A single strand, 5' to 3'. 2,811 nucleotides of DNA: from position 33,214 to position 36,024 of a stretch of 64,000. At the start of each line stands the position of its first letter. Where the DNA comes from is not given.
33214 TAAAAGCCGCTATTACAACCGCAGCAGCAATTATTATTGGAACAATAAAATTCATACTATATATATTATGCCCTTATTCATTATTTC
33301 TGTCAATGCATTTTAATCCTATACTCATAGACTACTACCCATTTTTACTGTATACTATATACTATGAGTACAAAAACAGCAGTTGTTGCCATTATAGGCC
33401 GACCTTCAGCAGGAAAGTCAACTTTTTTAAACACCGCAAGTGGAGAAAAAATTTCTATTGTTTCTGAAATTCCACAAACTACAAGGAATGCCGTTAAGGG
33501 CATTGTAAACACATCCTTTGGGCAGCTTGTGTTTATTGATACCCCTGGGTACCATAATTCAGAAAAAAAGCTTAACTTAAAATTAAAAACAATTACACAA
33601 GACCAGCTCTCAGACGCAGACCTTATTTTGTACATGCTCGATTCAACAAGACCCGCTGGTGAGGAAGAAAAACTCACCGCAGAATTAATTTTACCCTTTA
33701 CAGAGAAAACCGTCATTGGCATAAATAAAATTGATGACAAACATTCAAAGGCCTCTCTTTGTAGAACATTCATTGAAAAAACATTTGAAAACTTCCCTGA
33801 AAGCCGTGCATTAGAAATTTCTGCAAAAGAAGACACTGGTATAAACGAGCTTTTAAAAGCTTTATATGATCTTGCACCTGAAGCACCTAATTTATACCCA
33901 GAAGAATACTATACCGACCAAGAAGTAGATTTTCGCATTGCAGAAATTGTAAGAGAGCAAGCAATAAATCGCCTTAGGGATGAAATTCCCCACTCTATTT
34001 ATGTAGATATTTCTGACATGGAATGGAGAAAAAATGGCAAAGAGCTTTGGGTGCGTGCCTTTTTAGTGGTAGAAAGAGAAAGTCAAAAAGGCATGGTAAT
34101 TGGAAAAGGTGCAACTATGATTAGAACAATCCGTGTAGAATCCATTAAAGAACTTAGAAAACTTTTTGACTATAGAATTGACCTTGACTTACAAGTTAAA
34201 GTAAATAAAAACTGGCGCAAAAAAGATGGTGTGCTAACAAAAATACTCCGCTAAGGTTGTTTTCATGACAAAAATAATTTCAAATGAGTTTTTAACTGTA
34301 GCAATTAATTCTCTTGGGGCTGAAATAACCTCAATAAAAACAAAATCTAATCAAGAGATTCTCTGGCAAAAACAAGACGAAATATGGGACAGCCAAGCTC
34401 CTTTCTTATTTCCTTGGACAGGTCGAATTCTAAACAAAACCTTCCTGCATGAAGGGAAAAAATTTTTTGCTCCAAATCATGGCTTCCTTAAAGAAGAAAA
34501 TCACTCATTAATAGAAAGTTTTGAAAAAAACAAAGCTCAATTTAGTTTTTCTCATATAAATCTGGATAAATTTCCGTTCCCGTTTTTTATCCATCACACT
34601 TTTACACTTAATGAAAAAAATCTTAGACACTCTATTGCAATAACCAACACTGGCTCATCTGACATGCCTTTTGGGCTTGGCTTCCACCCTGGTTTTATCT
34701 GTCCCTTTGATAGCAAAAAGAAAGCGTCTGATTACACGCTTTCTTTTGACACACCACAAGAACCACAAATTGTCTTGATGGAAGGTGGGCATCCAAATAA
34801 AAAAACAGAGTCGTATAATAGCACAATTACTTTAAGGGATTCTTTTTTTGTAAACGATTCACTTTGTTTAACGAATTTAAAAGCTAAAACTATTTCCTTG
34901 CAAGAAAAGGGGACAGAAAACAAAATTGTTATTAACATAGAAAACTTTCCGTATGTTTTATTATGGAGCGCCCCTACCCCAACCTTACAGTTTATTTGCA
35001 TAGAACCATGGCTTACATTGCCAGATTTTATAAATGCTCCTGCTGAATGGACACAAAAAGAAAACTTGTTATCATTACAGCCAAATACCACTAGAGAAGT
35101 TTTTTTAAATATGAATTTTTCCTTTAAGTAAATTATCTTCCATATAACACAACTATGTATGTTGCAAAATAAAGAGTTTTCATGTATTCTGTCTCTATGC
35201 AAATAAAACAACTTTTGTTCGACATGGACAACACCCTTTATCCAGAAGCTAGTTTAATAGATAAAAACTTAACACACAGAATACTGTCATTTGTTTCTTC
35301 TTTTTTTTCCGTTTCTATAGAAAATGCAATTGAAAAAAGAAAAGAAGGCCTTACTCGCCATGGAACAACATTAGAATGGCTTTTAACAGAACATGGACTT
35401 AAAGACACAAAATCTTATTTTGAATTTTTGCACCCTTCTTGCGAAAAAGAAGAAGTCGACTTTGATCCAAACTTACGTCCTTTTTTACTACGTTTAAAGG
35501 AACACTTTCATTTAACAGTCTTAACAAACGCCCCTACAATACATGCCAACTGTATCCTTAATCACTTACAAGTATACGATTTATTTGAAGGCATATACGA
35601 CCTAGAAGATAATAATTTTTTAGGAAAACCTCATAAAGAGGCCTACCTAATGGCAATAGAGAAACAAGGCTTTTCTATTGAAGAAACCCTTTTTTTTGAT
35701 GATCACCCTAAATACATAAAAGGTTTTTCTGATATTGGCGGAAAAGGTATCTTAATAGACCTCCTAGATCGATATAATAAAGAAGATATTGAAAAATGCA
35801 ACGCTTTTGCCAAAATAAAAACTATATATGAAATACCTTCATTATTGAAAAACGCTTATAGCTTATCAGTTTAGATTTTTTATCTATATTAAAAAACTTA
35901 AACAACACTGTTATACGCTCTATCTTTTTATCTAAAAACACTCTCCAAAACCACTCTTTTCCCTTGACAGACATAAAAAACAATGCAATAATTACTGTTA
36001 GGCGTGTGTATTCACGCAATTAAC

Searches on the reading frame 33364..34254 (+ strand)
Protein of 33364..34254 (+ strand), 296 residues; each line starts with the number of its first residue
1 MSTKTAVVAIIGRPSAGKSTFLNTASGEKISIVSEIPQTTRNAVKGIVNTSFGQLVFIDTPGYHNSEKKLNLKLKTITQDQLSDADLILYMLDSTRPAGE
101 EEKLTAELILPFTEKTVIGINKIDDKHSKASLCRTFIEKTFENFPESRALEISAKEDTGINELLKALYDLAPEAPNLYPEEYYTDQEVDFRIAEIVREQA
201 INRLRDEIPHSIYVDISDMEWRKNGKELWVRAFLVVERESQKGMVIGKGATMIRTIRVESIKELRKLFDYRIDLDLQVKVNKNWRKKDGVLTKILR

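Call 89: search_protein_families(library=pfam, proteins=[window:33364-34254:+], max_evalue=0.00001)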
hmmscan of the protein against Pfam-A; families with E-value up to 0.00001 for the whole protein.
window:33364-34254:+ (296 aa): 5 families
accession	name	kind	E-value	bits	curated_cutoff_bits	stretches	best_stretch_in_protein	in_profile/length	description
PF01926.29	MMR_HSR1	-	4.8e-21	75.4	21.9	1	8-121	2-112/113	50S ribosome-binding GTPase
PF07650.23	KH_2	-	5.9e-16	58.5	22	1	207-285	1-78/78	KH domain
PF00350.29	Dynamin_N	-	3.4e-12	47.2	27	0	8-41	1-34/168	Dynamin family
PF02421.24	FeoB_N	-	3.7e-10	40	27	1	7-166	2-155/156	Ferrous iron transport protein B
PF00009.33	GTP_EFTU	-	2e-06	28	26.5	0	54-172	70-187/188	Elongation factor Tu GTP binding domain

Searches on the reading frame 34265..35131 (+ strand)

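Call 89: search_protein_families(library=pfam, proteins=[window:34265-35131:+], max_evalue=0.00001)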
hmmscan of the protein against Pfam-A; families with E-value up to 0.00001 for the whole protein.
window:34265-35131:+ (288 aa): 1 family
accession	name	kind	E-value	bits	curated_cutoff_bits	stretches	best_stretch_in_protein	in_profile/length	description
PF01263.26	Aldose_epim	-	1.1e-25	91.1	27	1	6-259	6-288/299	Aldose 1-epimerase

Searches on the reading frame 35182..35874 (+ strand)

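Call 91: search_protein_families(library=pfam, proteins=[window:35182-35874:+], max_evalue=0.00001)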
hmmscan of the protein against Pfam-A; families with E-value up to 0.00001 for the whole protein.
window:35182-35874:+ (230 aa): 2 families
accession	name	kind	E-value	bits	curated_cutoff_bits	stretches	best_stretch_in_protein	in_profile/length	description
PF00702.32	Hydrolase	-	3e-15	57.6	26.4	1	8-182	1-187/191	haloacid dehalogenase-like hydrolase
PF13419.12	HAD_2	-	1e-11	45.8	23.8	1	11-180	1-166/178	Haloacid dehalogenase-like hydrolase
